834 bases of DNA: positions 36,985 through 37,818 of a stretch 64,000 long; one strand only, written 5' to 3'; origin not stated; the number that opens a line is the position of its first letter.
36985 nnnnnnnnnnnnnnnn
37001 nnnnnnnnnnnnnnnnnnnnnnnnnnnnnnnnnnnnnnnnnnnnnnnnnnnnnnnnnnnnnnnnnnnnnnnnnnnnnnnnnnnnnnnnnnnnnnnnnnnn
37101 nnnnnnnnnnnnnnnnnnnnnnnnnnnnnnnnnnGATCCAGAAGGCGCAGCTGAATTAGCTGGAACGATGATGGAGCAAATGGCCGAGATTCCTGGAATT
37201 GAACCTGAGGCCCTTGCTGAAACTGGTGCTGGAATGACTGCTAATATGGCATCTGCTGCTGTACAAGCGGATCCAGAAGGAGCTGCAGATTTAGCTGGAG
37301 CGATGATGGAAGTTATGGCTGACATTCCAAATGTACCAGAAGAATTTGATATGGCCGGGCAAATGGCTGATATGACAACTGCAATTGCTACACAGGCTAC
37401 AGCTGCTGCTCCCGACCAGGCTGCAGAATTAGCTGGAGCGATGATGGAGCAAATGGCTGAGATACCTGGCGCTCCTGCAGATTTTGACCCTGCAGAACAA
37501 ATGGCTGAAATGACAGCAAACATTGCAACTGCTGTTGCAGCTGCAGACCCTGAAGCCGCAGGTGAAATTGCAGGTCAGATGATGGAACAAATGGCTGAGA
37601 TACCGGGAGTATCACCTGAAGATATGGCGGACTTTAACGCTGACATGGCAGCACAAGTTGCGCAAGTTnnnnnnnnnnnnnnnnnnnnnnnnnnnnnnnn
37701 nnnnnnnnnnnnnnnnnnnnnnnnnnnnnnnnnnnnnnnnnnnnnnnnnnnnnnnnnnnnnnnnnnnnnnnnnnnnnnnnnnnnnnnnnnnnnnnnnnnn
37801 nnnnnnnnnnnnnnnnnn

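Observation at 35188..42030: Strict 15-residue Pro-capped Ala helix repeat over ~2300 aa (candidate new alpha-solenoid)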

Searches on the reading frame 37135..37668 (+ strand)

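Call 49: search_protein_families(library=pfam, proteins=[window:37135-37668:+], max_evalue=10)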
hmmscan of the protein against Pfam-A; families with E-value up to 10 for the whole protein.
window:37135-37668:+ (178 aa): 7 families
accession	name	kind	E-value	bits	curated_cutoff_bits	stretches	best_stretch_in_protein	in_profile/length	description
PF03981.17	Ubiq_cyt_C_chap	-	0.0042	17.6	21.5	0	37-70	99-131/140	Ubiquinol-cytochrome C chaperone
PF21822.3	Phage_TAC_15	-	0.015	16.3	22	2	85-173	12-99/127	Phage tail assembly chaperone protein, TAC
PF17918.6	TetR_C_15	-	0.098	13.8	26.8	1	120-154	48-82/108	Tetracyclin repressor-like, C-terminal domain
PF19903.4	DUF6376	-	0.41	11.4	27.3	0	72-109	35-72/116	Family of unknown function (DUF6376)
PF14198.11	TnpV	-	0.63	10.5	27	0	91-127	57-93/111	Transposon-encoded protein TnpV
PF21176.3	RecR_HhH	-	1.7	8.9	27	0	38-61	22-45/45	RecR, helix-hairpin-helix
PF23948.1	ARM_5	-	2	7.6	27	1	122-153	208-239/419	ARM-like repeat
